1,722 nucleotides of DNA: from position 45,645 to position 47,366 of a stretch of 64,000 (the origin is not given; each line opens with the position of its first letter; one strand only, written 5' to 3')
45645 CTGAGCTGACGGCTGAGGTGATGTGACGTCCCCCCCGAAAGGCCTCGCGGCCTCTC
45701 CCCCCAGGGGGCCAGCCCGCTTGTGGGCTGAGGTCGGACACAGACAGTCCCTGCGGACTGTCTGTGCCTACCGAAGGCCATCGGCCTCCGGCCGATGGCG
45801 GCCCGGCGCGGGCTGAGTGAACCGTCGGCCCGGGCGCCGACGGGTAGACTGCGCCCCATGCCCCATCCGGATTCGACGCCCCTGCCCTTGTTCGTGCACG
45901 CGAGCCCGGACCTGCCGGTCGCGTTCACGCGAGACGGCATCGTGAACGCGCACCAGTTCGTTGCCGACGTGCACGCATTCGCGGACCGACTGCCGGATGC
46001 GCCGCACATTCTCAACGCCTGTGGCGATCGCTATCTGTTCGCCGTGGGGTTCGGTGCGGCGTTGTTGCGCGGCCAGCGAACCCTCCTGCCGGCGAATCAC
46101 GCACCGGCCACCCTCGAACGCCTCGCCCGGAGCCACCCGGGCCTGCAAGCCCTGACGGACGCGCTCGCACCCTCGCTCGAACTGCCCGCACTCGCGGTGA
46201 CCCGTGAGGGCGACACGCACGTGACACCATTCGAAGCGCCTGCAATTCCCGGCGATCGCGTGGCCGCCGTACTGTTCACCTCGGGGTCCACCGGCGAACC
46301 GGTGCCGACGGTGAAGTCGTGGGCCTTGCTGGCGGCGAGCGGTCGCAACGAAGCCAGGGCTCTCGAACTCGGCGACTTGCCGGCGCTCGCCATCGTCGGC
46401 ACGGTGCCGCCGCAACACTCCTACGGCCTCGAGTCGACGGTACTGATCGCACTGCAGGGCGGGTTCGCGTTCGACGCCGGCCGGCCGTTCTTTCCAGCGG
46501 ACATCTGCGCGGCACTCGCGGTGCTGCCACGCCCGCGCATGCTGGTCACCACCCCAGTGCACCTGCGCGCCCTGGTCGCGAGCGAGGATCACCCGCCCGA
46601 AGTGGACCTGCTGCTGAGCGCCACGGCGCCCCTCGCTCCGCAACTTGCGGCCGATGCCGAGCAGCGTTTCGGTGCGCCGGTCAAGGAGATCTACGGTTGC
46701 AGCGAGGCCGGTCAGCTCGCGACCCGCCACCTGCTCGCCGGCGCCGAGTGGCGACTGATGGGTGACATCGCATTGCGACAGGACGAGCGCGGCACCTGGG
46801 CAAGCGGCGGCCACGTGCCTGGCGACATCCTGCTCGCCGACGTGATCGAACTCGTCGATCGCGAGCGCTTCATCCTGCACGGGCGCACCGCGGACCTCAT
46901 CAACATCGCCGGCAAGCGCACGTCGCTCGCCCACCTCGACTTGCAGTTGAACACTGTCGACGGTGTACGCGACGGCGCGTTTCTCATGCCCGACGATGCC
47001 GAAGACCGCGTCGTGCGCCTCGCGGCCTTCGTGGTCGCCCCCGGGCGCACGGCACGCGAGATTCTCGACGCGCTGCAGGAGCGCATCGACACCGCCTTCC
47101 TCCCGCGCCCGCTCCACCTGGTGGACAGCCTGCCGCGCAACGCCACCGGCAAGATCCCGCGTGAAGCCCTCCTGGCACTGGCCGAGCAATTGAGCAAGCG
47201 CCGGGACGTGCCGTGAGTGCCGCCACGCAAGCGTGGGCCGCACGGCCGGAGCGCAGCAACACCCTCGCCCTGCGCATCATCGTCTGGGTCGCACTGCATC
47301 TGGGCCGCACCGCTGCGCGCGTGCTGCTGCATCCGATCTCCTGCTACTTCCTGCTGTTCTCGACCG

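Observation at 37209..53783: Xanthomonadin/aryl-polyene-like biosynthetic gene cluster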

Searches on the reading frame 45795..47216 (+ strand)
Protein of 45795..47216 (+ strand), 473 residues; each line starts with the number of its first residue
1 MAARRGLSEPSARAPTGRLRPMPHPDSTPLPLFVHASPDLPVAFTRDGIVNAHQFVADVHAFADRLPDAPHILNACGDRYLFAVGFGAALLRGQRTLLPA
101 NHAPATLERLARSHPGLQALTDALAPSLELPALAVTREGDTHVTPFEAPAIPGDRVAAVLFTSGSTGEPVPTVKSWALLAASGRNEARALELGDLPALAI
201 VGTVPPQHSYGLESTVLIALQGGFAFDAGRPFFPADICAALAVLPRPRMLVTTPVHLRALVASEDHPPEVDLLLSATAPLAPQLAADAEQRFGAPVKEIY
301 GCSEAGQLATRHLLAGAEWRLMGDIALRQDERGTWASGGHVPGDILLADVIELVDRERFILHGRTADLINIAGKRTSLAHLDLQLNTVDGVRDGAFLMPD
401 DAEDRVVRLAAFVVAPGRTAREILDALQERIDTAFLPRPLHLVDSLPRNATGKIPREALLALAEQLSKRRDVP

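Call 8: search_protein_families(library=pfam, proteins=[window:45795-47216:+], max_evalue=0.01)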
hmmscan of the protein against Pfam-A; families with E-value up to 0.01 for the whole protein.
window:45795-47216:+ (473 aa): 2 families
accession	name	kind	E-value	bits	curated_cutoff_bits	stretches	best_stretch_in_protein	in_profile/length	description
PF00501.34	AMP-binding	-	4.4e-18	65.7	29.9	1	71-311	87-330/384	AMP-binding enzyme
PF13193.12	AMP-binding_C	-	2.1e-05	25.8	24.5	1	403-453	23-76/76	AMP-binding enzyme C-terminal domain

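Call 11: search_protein_families(library=ncbifam, proteins=[window:45795-47216:+], max_evalue=0.001)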
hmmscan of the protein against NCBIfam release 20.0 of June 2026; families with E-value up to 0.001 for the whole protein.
window:45795-47216:+ (473 aa): 50 families (the best 25 are shown)
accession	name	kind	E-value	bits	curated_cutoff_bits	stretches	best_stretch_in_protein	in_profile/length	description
TIGR02372.1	4_coum_CoA_lig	equivalog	2.6e-26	92.2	334.7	1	157-454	98-385/386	4-coumarate--CoA ligase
NF004837.0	PRK06187.1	subfamily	3.7e-20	71.7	476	2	71-312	99-330/531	long-chain-fatty-acid--CoA ligase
NF004511.1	PRK05852.1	equivalog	1.1e-15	57.3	650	2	154-312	155-319/505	FadD7 family fatty acid--CoA ligase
NF005858.0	PRK07787.1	subfamily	7.3e-14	51.1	575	2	363-460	372-469/471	acyl-CoA synthetase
NF005702.0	PRK07514.1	subfamily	1.2e-13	50.2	558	2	349-459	384-496/506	malonyl-CoA synthase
NF053567.1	HBDA_AROS1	equivalog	1.3e-13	50.2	1000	1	338-459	394-515/523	3-hydroxybenzoate--CoA ligase HbdA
NF005877.1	PRK07824.1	equivalog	2.6e-13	49.8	345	1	154-461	42-360/362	o-succinylbenzoate--CoA ligase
NF009922.0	PRK13383.1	equivalog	1.2e-11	43.9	987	1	349-465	406-524/528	acyl-CoA synthetase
NF006572.0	PRK09088.1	equivalog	4.2e-10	38.9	696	1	360-459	383-483/491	acyl-CoA synthetase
TIGR03098.1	ligase_PEP_1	hypoth_equivalog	4.6e-10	38.6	592.35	1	360-459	413-514/517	acyl-CoA ligase (AMP-forming), exosortase A system-associated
NF038078.1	NRPS_MxcG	equivalog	6.5e-10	36.9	2300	1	349-462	845-959/1442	myxochelin non-ribosomal peptide synthetase MxcG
NF004758.0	PRK06087.1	equivalog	2e-09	36.4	736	1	122-305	158-339/548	medium-chain fatty-acid--CoA ligase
NF006167.0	PRK08308.1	equivalog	2.3e-09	36.6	513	1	160-314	107-257/414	acyl-CoA synthetase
TIGR02262.1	benz_CoA_lig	subfamily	2.4e-09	36.5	375.25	1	357-457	398-503/508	benzoate-CoA ligase family protein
NF006386.0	PRK08633.1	equivalog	4.4e-09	34.6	1221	1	151-309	779-939/1147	acyl-[ACP]--phospholipid O-acyltransferase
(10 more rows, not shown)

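Call 20: find_homologous_proteins(query=window:45795-47216:+, max_evalue=1e-20)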
Query window:45795-47216:+ (473 aa): 7999 proteins with E <= 1e-20 among 8000 candidates; the best 120 are listed.
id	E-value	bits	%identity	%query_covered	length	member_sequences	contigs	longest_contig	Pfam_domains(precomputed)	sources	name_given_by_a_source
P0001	1.2e-272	923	93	96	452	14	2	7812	PF00501.35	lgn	-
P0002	6.0e-252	855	86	96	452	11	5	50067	PF00501.35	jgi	jgi:acyl-coenzyme A synthetase/AMP-(fatty) acid ligase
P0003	3.5e-247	839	85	94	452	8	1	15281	PF00501.35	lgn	-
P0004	6.7e-247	838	85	93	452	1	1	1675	PF00501.35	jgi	jgi:acyl-coenzyme A synthetase/AMP-(fatty) acid ligase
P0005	1.0e-224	765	77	96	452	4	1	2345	PF00501.35,PF13193.13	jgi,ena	-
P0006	4.0e-224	763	79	92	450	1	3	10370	PF00501.35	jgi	jgi:acyl-coenzyme A synthetase/AMP-(fatty) acid ligase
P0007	1.7e-221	754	76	96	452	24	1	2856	PF00501.35,PF13193.13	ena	-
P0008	1.5e-220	751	78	92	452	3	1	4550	PF00501.35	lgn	-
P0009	1.3e-218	745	78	92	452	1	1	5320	PF00501.35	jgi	-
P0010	5.8e-218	743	75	96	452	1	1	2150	PF00501.35,PF13193.13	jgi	jgi:acyl-coenzyme A synthetase/AMP-(fatty) acid ligase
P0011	1.1e-216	739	75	92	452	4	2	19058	PF00501.35,PF13193.13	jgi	-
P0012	4.3e-215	733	76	92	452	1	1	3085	PF00501.35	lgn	-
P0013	1.2e-207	709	73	90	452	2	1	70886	PF00501.35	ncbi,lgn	-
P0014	4.7e-203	694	72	92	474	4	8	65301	PF00501.35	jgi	jgi:acyl-coenzyme A synthetase/AMP-(fatty) acid ligase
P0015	9.5e-202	689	73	92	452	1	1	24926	PF00501.35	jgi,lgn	-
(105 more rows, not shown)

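Call 22: find_related_loci(query=A1, collection=genome_contigs, flank=10000)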
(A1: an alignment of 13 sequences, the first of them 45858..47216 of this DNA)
Query A1 (452 aa) in genome_contigs; peptide patterns used: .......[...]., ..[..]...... (x = any residue, [..] = any of these).
600 stretches matched a pattern (row limit reached: there are more); 177 encode a relative of the query (tblastn E <= 1e-3); the best 80 are kept; 80 distinct loci.
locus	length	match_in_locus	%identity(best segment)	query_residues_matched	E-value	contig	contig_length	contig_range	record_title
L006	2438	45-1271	54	29-437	8e-142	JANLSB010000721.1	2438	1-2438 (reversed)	MAG: Lysobacterales bacterium isolate OTE_25_metabat_480 OTE_25_k141_2027476, whole genome shotgun sequence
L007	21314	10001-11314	48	14-450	2e-125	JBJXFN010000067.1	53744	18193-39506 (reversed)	MAG: Burkholderiales bacterium isolate F1F2.bin.439 k127_5250344, whole genome shotgun sequence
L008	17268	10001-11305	48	9-444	2e-123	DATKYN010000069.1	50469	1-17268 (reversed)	MAG TPA_asm: Burkholderiales bacterium isolate SMAG_U14220 k141_3370220, whole genome shotgun sequence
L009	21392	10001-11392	49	9-447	3e-121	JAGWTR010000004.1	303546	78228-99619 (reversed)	MAG: Burkholderiales bacterium isolate REEB378 contig-150_6, whole genome shotgun sequence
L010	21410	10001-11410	44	6-449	1e-120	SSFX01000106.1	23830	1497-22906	MAG: Nitrosomonas oligotropha isolate Bin_54_1 c_000000048537, whole genome shotgun sequence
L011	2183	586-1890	47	12-443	4e-126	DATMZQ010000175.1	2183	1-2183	MAG TPA_asm: Burkholderiales bacterium isolate SMAG_U11139 k141_4904319, whole genome shotgun sequence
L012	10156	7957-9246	47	21-450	5e-117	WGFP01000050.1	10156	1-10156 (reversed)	MAG: Acidiferrobacterales bacterium isolate S146_88 k151_239480, whole genome shotgun sequence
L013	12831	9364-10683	50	16-444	7e-112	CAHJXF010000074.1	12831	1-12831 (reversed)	Betaproteobacteria bacterium isolate Lichen_MAGs_lobaria11 genome assembly, contig: NODE_5754_length_12831_cov_4.011055,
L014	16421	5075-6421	48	9-444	2e-101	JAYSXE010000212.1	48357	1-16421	MAG: Burkholderiales bacterium isolate GFS_13091 GFS_13091_211, whole genome shotgun sequence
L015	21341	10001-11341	46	6-442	3e-100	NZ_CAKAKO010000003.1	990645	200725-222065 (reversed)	Xenophilus sp. Marseille-Q4582, whole genome shotgun sequence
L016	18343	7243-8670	46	9-451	2e-96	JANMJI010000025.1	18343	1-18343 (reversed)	MAG: Betaproteobacteria bacterium isolate OTE_64_metabat_458 OTE_64_k141_3632837, whole genome shotgun sequence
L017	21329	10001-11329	45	11-444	7e-93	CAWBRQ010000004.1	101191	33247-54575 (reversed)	MAG: uncultured beta proteobacterium isolate MFD00392.bin.2.69 genome assembly, contig: contig_28878, whole genome shotg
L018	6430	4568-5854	42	9-437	3e-89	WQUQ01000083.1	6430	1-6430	MAG: Desulfobulbus sp. isolate Cu122P5bin47 JGI20166J26741_10877225, whole genome shotgun sequence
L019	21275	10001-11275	39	7-439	3e-87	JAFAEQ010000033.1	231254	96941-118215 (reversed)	MAG: Proteobacteria bacterium isolate OH_SBlB_140 k127_1028238, whole genome shotgun sequence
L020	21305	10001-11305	40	12-445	2e-86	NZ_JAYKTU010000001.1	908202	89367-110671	Cellvibrio fontiphilus strain KCTC 52237 seq1, whole genome shotgun sequence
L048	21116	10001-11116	31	72-441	9e-22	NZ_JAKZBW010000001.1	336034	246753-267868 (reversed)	Pseudoxanthomonas sp. LH2527 NODE_1_length_336034_cov_14.756909, whole genome shotgun sequence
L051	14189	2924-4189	44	21-441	5e-81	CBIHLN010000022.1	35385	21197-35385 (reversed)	MAG TPA_asm: uncultured Lysobacter sp. isolate SRR17255074_metabat2_6 genome assembly, contig: ERZ27337260.79, whole gen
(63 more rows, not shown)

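Call 25: search_protein_families(library=pfam, proteins=[L048:4977-5798:+, L048:5910-6392:+, L048:7120-7908:+, L048:7901-8698:+, L048:8667-8945:+, L048:8969-9223:+, L048:9235-9792:+, L048:11454-12239:+, L048:13161-14714:+, L048:14578-15135:+], max_evalue=0.001)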
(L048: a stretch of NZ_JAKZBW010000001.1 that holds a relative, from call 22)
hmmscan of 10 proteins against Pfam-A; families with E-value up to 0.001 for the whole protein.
L048:4977-5798:+ (273 aa): 1 family
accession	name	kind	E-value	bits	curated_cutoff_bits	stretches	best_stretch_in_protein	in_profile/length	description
PF03618.20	Kinase-PPPase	-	1.4e-76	258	23.5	1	7-263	1-256/256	Kinase/pyrophosphorylase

L048:5910-6392:+ (160 aa): 1 family
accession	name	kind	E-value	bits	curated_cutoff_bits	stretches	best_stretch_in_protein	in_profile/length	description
PF06853.17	DUF1249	-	3e-27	95.3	25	1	30-145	1-115/116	Protein of unknown function (DUF1249)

L048:7120-7908:+ (262 aa): 1 family
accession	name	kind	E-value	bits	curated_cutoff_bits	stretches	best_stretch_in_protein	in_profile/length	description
PF13723.12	Ketoacyl-synt_2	-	7.3e-65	219.1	25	1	39-258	1-222/223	Beta-ketoacyl synthase, N-terminal domain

L048:7901-8698:+ (265 aa): 1 family
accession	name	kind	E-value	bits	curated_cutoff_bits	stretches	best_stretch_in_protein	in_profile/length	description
PF01553.26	Acyltransferase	-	2.3e-17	63.5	23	1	74-191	3-131/132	Acyltransferase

L048:8667-8945:+ (92 aa): 1 family
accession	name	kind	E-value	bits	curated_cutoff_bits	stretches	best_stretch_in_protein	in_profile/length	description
PF00550.31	PP-binding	-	4.1e-09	37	20.8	1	25-70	11-54/67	Phosphopantetheine attachment site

L048:8969-9223:+ (84 aa): 1 family
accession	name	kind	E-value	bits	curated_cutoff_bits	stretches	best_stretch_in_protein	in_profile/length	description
PF00550.31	PP-binding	-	3.2e-10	40.6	20.8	1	8-74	1-66/67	Phosphopantetheine attachment site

L048:9235-9792:+ (185 aa): 1 family
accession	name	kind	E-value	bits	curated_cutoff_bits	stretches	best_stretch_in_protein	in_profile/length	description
PF04279.20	IspA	-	0.00014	22.5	28.7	1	25-156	25-150/176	Intracellular septation protein A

L048:11454-12239:+ (261 aa): 1 family
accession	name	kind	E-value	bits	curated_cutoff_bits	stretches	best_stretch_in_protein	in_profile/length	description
PF00535.33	Glycos_transf_2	-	8.1e-20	71.9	23.3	1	18-140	2-123/168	Glycosyl transferase family 2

L048:13161-14714:+ (517 aa): 1 family
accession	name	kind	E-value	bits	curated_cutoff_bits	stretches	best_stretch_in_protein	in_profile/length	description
PF00221.24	Lyase_aromatic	-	4e-161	537.3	27.3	1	18-483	1-464/466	Aromatic amino acid lyase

L048:14578-15135:+ (185 aa): 2 families
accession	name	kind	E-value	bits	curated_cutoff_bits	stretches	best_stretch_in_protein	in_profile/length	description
PF13279.12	4HBT_2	-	3e-13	50.7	25.5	1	61-166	3-109/122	Thioesterase-like superfamily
PF03061.28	4HBT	-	3.8e-07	30.7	20.6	1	68-136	2-64/79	Thioesterase superfamily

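Call 27: search_protein_families(library=pfam, proteins=[L051:5597-6613:+, L007:1796-3766:+, L007:3805-4719:+, L007:15488-16372:-, L007:17104-18030:-, L007:20000-21124:+, L014:1770-2999:+, L014:2996-3862:+, L009:8024-8791:+, L007:8312-8845:-], max_evalue=0.001)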
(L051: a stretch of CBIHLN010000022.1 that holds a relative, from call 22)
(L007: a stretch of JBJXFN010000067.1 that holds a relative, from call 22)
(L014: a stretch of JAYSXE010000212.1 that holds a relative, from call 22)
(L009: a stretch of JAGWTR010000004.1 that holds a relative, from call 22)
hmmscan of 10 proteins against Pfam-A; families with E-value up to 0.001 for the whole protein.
L051:5597-6613:+ (338 aa): 2 families
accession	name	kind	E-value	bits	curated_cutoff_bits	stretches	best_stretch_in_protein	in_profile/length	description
PF01212.27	Beta_elim_lyase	-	9.1e-104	347.3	27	1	7-287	1-286/288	Beta-eliminating lyase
PF00155.27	Aminotran_1_2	-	3.9e-09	36.6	19.7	1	17-331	20-359/361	Aminotransferase class I and II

L007:1796-3766:+ (656 aa): 10 families
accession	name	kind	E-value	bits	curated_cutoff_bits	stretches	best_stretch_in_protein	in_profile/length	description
PF00005.33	ABC_tran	-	4e-48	163.9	25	2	353-484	1-137/137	ABC transporter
PF12848.13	ABC_tran_Xtn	-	5e-28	97.5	25.9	1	242-322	1-81/85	ABC transporter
PF13304.12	AAA_21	-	8.1e-14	52.8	27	1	433-513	220-301/304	AAA domain, putative AbiEii toxin, Type IV TA system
PF02463.25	SMC_N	-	5.5e-09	36.2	40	0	456-525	137-211/220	RecF/RecN/SMC N terminal domain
PF16326.10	ABC_tran_CTD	-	7e-07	29.8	32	1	589-646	13-68/69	ABC transporter C-terminal domain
PF13555.12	AAA_29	-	4.4e-06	26.8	27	0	42-69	12-39/61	P-loop containing region of AAA domain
PF13476.12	AAA_23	-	5.3e-05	24.4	27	0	368-391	24-47/201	AAA domain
PF13191.12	AAA_16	-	8.8e-05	23.5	32.6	0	43-155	14-117/167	AAA ATPase domain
PF00006.31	ATP-synt_ab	-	0.0005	20.2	29.5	0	48-73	10-35/213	ATP synthase alpha/beta family, nucleotide-binding domain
PF01926.29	MMR_HSR1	-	0.00084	19.9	21.9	0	54-79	1-25/113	50S ribosome-binding GTPase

L007:3805-4719:+ (304 aa): 2 families
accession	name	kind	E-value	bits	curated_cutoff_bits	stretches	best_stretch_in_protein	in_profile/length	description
PF01435.24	Peptidase_M48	-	1e-39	136.8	20.3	1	93-302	4-184/186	Peptidase family M48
PF05569.17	Peptidase_M56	-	0.00059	19.5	31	0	114-175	157-217/296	BlaR1 peptidase M56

L007:15488-16372:- (294 aa): 1 family
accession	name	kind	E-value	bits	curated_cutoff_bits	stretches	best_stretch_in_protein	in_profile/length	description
PF06629.18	MipA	-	1.1e-39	137.3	24.2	1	49-283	2-221/221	MltA-interacting protein MipA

L007:17104-18030:- (308 aa): 1 family
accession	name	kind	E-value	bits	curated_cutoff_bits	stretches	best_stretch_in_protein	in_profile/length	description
PF00535.33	Glycos_transf_2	-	2e-19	70.6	23.3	1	59-188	2-131/168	Glycosyl transferase family 2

L007:20000-21124:+ (374 aa): 1 family
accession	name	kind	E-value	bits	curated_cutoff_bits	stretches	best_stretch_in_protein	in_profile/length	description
PF10093.14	EarP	-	3.9e-138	461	25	1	3-370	1-371/372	Elongation-Factor P (EF-P) rhamnosyltransferase EarP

L014:1770-2999:+ (409 aa): 2 families
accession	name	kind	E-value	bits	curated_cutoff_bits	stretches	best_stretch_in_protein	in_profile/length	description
PF06580.19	His_kinase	-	2.2e-18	66.7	25.2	1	181-259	2-81/81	Histidine kinase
PF02518.31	HATPase_c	-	1.3e-06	29.2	26.4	1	278-377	9-108/111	Histidine kinase-, DNA gyrase B-, and HSP90-like ATPase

L014:2996-3862:+ (288 aa): 2 families
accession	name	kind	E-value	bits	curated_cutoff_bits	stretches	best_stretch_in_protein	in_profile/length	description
PF04397.21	LytTR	-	4.7e-24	84.9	22.6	1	194-286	3-94/98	LytTr DNA-binding domain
PF00072.30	Response_reg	-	2.2e-16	60.4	30.2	1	7-122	2-109/111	Response regulator receiver domain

L009:8024-8791:+ (255 aa): 2 families
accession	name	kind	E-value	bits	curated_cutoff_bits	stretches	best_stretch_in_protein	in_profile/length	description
PF03009.23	GDPD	-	9.4e-46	157.3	23.6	1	21-249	1-244/244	Glycerophosphoryl diester phosphodiesterase family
PF13653.12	GDPD_2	-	0.00088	20.1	27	0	220-246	2-28/30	Glycerophosphoryl diester phosphodiesterase family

L007:8312-8845:- (177 aa): 0 families
